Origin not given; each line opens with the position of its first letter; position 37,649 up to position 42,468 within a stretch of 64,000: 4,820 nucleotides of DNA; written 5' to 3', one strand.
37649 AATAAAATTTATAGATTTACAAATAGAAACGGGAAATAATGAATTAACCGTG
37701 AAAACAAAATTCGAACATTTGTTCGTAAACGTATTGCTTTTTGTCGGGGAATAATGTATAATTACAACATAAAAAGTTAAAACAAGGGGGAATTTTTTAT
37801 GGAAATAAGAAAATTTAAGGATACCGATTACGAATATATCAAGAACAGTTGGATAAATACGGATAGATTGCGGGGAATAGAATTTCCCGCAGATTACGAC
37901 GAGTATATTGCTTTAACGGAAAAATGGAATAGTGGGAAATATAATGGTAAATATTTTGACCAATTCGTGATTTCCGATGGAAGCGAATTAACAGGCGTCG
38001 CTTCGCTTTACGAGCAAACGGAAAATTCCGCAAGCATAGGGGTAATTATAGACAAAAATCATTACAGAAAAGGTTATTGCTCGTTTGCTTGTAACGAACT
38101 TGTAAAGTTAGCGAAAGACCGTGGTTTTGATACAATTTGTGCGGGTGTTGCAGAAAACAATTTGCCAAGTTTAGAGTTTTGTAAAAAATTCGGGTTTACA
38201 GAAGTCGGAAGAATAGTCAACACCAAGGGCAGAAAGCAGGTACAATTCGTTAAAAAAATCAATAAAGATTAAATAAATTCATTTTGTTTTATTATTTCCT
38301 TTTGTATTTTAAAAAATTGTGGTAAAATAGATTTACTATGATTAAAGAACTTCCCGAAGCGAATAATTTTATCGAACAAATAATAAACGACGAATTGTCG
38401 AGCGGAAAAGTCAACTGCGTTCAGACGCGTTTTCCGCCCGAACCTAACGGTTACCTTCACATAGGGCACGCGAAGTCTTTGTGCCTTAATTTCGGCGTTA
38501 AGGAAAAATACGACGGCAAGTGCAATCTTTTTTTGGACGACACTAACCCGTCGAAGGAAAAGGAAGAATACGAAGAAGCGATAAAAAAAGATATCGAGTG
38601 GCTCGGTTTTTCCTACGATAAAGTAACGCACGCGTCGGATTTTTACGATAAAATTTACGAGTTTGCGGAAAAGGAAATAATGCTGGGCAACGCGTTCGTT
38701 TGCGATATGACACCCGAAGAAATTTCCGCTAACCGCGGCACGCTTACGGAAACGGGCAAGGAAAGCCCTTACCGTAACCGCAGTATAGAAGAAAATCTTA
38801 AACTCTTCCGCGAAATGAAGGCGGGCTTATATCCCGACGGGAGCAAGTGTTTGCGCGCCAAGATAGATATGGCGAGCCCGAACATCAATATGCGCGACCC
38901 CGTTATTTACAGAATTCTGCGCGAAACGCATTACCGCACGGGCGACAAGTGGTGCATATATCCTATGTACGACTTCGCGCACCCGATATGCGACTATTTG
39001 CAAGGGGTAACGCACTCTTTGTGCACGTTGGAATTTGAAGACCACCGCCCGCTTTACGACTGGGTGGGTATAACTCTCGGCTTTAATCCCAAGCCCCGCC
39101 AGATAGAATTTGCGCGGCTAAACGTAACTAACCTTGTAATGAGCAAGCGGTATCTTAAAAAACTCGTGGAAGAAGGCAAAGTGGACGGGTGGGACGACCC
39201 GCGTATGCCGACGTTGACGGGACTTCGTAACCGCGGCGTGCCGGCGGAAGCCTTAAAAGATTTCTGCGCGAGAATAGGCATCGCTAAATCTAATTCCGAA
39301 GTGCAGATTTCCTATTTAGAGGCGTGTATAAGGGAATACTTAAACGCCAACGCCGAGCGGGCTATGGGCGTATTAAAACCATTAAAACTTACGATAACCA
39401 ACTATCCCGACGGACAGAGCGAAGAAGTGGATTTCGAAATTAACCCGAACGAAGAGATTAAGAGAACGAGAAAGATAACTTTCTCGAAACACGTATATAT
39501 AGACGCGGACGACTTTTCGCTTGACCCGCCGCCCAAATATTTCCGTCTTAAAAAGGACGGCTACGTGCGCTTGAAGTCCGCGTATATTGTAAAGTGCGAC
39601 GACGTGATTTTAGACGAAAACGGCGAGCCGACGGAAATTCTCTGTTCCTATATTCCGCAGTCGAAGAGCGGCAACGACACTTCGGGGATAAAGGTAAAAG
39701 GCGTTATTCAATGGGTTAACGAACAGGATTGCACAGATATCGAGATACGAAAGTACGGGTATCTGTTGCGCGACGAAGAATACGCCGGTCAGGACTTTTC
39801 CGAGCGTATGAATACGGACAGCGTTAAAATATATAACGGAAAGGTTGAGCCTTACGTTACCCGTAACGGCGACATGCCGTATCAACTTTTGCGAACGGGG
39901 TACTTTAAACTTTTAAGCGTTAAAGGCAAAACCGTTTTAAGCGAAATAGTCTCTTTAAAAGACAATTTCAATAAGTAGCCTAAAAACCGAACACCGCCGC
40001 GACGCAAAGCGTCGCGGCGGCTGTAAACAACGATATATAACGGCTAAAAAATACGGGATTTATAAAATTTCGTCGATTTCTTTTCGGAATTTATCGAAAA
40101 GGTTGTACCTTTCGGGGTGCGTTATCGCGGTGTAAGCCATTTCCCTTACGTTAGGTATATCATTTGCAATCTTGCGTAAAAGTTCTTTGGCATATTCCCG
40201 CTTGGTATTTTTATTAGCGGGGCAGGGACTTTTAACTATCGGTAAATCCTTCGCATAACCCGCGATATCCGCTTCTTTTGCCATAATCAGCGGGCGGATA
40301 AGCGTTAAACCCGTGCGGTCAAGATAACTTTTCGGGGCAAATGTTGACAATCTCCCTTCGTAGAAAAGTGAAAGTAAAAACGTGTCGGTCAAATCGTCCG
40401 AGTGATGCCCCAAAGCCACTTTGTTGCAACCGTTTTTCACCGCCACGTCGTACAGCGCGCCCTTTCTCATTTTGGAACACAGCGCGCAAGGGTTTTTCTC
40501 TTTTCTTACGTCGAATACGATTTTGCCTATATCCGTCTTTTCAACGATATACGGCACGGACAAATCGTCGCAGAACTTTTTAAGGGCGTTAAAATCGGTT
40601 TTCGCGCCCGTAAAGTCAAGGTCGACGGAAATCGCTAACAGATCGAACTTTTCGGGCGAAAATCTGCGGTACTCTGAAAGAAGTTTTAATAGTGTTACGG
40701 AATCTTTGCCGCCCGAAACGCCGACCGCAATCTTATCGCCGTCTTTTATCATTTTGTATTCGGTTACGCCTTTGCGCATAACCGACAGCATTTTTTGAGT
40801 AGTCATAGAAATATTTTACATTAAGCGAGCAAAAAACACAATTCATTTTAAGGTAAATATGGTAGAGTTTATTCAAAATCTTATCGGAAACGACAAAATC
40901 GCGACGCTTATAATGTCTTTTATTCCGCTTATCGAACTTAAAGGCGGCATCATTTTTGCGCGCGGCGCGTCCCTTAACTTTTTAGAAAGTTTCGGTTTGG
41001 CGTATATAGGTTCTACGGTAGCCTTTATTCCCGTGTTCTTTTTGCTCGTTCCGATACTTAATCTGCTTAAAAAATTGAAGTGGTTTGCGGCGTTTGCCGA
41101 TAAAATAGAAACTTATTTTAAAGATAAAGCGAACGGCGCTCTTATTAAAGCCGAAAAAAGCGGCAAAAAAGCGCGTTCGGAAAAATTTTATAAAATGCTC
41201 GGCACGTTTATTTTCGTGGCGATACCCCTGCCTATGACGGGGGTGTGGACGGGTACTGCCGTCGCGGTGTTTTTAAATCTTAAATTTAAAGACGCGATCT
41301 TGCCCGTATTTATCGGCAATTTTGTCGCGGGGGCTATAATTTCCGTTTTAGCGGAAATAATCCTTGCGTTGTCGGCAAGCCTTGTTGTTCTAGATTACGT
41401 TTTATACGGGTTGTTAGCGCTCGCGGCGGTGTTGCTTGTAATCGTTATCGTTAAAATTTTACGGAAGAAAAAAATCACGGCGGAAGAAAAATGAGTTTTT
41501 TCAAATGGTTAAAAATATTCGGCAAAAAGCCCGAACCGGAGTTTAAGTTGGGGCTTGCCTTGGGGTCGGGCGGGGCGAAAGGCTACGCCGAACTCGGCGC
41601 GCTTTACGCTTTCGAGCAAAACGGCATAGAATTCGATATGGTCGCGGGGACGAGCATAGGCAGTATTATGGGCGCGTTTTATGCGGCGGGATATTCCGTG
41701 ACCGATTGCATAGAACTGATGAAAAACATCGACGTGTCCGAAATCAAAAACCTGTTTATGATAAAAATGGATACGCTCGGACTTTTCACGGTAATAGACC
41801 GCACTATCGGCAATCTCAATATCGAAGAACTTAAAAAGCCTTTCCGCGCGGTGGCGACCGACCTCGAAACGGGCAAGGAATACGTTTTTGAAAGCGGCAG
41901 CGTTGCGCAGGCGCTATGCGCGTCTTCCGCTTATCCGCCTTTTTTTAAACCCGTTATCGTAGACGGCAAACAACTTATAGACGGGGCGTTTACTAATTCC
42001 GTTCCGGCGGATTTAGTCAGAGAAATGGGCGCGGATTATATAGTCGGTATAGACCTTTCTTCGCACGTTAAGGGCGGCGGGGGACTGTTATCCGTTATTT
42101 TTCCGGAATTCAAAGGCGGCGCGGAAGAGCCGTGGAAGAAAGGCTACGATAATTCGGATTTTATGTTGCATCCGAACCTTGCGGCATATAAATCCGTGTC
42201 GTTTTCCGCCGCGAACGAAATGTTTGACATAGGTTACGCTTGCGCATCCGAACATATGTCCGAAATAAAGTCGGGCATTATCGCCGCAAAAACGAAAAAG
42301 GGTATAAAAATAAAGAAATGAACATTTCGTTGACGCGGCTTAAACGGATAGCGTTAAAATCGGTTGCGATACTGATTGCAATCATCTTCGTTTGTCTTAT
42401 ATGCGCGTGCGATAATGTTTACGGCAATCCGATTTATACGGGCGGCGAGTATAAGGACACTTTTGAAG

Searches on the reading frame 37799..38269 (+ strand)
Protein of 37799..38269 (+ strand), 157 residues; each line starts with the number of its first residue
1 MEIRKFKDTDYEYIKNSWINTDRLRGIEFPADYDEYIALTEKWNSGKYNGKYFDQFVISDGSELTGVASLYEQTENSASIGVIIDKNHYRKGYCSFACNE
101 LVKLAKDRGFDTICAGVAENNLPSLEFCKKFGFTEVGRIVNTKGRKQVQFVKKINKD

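Call 48: search_protein_families(library=pfam, max_evalue=0.001, proteins=[window:37799-38269:+])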
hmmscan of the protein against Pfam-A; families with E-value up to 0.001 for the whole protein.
window:37799-38269:+ (157 aa): 3 families
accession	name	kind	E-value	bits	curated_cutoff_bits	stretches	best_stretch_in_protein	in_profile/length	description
PF13302.13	Acetyltransf_3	-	2.7e-13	51.3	25.4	1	2-134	3-138/138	Acetyltransferase (GNAT) domain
PF00583.31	Acetyltransf_1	-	5.4e-11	43.2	20.7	1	39-133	22-116/116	Acetyltransferase (GNAT) family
PF13420.13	Acetyltransf_4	-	3.1e-06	27.8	24.3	1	3-139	1-140/155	Acetyltransferase (GNAT) domain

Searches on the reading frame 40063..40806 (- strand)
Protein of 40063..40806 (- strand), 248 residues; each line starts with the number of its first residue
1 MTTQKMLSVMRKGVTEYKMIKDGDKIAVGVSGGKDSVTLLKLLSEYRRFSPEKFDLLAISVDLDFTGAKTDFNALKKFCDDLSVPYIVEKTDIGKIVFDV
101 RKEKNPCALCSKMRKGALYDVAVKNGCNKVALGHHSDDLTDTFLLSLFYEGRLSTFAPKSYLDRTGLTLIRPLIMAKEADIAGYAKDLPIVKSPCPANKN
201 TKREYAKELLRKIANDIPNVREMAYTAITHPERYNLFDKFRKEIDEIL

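Call 48: search_protein_families(library=pfam, max_evalue=0.001, proteins=[window:40063-40806:-])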
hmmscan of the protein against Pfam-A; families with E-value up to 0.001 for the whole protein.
window:40063-40806:- (248 aa): 2 families
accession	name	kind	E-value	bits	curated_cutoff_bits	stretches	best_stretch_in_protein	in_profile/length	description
PF01171.26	ATP_bind_3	-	2.4e-21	76.7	27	1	25-211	1-180/182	PP-loop family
PF03054.22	tRNA_Me_trans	-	0.00033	20.8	20.6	0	25-136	2-128/202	tRNA methyl transferase HUP domain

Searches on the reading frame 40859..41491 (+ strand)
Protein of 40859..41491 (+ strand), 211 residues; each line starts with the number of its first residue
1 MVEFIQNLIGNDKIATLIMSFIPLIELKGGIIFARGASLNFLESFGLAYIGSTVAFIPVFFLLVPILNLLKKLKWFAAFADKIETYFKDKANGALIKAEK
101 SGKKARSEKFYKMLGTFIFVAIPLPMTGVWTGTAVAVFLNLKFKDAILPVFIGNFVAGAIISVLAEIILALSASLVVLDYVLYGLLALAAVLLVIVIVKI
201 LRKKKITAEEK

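Call 48: search_protein_families(library=pfam, max_evalue=0.001, proteins=[window:40859-41491:+])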
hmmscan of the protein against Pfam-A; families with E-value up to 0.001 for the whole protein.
window:40859-41491:+ (211 aa): 1 family
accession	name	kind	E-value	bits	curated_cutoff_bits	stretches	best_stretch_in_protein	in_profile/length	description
PF06695.16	Sm_multidrug_ex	-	1.5e-26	93.8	30.7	1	26-160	1-121/121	Putative small multi-drug export protein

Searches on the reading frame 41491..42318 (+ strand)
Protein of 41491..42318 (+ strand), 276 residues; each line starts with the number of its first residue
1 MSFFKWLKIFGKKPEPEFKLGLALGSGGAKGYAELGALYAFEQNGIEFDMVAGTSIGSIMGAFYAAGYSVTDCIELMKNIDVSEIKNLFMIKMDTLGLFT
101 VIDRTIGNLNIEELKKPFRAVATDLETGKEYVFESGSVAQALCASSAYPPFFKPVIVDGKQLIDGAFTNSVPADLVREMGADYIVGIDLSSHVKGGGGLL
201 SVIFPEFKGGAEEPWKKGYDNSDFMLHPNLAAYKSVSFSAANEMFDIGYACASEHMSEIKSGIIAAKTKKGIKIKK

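Call 48: search_protein_families(library=pfam, max_evalue=0.001, proteins=[window:41491-42318:+])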
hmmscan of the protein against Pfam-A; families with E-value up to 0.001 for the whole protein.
window:41491-42318:+ (276 aa): 1 family
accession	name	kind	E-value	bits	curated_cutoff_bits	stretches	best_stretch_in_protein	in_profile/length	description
PF01734.28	Patatin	-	2.3e-33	116.5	27.7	1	22-175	1-189/191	Patatin-like phospholipase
